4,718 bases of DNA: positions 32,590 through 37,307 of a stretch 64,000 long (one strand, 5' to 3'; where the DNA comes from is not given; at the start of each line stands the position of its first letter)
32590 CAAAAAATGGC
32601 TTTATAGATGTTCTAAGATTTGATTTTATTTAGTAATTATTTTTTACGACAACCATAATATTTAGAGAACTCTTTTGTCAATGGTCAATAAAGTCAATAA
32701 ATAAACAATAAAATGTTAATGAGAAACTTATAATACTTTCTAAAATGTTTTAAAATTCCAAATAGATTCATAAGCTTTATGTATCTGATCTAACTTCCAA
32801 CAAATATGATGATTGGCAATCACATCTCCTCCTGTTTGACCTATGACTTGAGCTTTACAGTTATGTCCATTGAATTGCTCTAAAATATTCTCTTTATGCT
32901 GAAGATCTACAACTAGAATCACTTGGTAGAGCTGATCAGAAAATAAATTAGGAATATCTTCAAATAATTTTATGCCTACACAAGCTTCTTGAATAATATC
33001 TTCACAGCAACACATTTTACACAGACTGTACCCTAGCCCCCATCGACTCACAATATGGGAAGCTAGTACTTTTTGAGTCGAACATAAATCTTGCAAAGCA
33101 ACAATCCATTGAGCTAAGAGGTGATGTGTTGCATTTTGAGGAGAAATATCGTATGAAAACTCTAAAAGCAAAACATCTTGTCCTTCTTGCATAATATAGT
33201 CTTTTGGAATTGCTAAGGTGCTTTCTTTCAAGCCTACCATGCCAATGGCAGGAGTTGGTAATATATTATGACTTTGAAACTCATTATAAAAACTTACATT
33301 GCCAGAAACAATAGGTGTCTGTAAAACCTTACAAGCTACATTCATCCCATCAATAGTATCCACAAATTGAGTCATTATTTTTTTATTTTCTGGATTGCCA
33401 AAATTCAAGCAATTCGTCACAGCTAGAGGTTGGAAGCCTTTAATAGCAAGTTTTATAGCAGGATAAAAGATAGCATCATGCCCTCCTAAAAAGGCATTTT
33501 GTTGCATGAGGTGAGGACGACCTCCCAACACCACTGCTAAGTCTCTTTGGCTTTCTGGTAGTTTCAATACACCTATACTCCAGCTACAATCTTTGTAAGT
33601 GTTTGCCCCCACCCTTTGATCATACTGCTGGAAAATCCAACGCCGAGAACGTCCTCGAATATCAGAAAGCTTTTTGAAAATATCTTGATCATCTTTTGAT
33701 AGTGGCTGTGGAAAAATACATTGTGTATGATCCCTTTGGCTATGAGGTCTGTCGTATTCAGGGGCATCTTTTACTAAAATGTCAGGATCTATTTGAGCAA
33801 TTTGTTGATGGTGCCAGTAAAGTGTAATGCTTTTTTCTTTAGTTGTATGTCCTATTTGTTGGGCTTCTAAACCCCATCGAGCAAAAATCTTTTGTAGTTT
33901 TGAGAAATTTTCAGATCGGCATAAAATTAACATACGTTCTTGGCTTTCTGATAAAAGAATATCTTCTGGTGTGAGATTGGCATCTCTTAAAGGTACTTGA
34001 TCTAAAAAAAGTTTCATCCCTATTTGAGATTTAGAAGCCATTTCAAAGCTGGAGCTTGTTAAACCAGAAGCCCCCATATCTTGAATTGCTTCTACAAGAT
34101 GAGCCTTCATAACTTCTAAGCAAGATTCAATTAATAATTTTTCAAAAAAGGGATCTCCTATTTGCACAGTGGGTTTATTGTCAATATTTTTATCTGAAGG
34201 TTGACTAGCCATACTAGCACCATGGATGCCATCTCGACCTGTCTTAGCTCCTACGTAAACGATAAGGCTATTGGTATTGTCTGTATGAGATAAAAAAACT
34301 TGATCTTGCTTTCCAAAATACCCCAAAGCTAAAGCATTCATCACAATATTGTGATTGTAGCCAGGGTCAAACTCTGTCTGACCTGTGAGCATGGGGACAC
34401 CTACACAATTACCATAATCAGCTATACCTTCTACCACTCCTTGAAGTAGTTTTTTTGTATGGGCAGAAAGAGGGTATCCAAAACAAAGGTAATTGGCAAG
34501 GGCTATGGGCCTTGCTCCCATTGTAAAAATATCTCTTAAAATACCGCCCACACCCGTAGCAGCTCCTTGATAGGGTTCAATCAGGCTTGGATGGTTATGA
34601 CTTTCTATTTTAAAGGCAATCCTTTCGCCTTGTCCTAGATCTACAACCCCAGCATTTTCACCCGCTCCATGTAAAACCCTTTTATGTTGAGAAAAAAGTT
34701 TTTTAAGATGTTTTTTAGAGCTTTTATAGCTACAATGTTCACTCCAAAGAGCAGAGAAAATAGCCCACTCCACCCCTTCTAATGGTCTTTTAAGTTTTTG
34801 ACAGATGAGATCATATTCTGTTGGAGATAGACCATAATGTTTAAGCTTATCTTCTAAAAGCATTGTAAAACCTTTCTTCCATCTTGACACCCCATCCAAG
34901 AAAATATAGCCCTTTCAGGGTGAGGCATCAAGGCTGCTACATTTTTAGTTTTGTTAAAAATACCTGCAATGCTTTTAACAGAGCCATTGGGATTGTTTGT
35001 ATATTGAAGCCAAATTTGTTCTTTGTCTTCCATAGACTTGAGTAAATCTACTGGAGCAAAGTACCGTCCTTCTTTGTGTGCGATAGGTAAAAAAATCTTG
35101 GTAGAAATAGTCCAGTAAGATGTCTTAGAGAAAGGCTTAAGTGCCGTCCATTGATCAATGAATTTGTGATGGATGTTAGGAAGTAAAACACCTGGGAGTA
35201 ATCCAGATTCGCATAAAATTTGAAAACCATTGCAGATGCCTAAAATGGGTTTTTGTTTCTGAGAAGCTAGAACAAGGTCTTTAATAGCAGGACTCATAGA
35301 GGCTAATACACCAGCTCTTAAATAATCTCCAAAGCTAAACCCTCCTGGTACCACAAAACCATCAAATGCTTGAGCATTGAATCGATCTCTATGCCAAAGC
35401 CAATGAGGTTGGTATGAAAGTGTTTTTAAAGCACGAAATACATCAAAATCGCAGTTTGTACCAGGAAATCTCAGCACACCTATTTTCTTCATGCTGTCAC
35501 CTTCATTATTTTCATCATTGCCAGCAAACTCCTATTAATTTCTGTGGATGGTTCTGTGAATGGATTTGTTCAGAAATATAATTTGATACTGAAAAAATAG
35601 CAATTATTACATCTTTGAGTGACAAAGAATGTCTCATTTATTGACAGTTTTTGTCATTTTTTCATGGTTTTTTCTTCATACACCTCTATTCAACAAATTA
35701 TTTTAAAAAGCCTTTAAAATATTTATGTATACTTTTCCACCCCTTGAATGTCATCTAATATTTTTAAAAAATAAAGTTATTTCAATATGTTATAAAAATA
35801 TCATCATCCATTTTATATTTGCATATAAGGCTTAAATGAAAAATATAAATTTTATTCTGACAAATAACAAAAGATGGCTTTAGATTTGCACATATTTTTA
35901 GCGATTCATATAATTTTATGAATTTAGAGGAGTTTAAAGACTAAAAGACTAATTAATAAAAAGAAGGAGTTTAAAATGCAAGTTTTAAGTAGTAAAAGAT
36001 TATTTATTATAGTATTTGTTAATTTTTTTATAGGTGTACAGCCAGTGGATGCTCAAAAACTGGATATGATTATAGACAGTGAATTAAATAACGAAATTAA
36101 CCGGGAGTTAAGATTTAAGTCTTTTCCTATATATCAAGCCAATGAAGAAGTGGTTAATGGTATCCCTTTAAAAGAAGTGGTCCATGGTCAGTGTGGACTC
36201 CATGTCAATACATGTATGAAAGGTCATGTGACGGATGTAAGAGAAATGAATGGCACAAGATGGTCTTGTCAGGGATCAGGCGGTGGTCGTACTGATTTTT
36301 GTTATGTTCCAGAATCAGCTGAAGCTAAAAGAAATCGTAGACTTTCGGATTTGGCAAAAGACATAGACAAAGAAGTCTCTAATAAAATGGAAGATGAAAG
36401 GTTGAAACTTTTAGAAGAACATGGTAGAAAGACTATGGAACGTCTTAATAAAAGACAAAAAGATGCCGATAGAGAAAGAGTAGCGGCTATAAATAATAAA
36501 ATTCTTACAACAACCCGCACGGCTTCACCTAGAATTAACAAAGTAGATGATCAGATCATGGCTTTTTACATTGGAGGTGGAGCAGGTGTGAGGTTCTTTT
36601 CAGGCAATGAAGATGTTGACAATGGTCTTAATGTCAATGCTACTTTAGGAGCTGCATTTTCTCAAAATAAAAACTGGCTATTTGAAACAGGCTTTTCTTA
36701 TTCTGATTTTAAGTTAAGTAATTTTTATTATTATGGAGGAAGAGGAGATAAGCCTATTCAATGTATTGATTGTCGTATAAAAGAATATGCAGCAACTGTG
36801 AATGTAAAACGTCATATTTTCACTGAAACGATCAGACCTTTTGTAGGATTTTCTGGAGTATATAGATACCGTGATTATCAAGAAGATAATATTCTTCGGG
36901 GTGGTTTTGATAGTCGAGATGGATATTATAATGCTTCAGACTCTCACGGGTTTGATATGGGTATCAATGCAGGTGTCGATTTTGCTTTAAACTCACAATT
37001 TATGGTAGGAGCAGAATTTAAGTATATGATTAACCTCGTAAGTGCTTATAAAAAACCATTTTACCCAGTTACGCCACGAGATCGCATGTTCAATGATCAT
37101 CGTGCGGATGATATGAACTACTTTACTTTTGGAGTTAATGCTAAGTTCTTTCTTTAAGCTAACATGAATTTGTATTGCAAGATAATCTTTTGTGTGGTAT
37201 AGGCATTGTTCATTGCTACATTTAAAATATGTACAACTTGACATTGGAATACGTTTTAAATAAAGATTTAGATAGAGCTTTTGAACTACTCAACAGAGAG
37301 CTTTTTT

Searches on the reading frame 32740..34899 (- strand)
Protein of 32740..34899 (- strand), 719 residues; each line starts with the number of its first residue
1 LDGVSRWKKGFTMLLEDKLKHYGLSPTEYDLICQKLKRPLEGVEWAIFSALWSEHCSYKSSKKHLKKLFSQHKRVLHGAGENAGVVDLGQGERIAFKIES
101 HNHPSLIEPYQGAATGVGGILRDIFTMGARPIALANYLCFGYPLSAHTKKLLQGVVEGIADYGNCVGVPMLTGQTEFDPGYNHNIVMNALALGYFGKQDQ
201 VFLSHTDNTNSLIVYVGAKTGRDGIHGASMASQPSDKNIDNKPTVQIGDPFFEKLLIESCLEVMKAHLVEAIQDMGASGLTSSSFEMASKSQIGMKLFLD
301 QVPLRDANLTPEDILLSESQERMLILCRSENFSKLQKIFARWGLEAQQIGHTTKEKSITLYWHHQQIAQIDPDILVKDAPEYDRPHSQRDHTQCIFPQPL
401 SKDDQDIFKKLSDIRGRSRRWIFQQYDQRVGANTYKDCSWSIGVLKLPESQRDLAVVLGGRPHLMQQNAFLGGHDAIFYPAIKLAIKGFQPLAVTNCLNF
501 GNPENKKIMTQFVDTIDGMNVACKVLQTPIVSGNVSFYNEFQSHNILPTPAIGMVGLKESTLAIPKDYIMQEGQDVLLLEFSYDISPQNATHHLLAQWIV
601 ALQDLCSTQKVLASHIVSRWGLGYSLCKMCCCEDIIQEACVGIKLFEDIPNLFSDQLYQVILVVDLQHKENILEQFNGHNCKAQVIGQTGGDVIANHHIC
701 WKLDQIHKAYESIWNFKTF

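Call 9: search_protein_families(library=pfam, proteins=[window:32740-34899:-])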
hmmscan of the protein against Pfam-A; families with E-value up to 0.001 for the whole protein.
window:32740-34899:- (719 aa): 3 families
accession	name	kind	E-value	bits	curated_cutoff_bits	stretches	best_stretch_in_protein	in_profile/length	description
PF00586.29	AIRS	-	2.4e-40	137.9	24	2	80-193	1-110/112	AIR synthase related protein, N-terminal domain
PF02769.27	AIRS_C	-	6.1e-36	124.4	23.1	1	213-362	6-155/156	AIR synthase related protein, C-terminal domain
PF18072.6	FGAR-AT_linker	-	1.4e-10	42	26.6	1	21-59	9-50/50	Formylglycinamide ribonucleotide amidotransferase linker domain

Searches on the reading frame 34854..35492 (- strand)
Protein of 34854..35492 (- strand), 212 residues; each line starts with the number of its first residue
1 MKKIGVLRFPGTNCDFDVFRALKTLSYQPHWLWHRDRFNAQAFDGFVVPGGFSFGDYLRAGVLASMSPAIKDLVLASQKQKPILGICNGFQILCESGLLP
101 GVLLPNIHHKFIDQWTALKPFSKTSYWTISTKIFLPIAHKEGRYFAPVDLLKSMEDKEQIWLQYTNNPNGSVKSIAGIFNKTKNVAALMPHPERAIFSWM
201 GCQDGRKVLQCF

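Call 59: search_protein_families(library=pfam, proteins=[window:34854-35492:-], max_evalue=0.01)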
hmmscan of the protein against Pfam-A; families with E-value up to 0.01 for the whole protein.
window:34854-35492:- (212 aa): 5 families
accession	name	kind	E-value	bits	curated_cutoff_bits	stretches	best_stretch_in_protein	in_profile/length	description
PF13507.12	GATase_5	-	1.5e-31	109.9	27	1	3-200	3-234/260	CobB/CobQ-like glutamine amidotransferase domain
PF07685.20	GATase_3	-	1.3e-06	28.6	27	1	16-96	10-91/196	CobB/CobQ-like glutamine amidotransferase domain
PF00117.34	GATase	-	1e-05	25.7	22.8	1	19-96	14-88/190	Glutamine amidotransferase class-I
PF01965.30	DJ-1_PfpI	-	3.8e-05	24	26.6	1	39-101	58-115/165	DJ-1/PfpI family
PF07722.19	Peptidase_C26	-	0.007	16.6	20.5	0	76-108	101-131/219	Peptidase C26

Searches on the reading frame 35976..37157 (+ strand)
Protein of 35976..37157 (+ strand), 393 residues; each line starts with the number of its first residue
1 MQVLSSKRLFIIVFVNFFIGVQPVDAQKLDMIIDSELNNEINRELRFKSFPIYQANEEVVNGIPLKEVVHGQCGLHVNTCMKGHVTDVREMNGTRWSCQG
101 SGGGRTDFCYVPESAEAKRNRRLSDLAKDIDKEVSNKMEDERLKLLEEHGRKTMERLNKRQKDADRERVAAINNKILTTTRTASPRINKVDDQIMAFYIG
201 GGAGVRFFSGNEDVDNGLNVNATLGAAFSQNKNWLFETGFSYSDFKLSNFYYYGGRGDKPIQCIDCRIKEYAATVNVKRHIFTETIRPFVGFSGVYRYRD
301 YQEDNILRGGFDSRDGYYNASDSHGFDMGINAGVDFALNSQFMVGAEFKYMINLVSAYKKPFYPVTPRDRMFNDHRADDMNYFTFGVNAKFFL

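Call 23: search_protein_families(library=pfam, proteins=[window:35976-37157:+], max_evalue=0.01)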
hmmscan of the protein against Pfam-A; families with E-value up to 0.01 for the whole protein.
window:35976-37157:+ (393 aa): 1 family
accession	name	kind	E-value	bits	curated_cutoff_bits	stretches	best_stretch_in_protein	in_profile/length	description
PF13505.12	OMP_b-brl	-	2.9e-10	41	28.7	1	196-391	21-175/175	Outer membrane protein beta-barrel domain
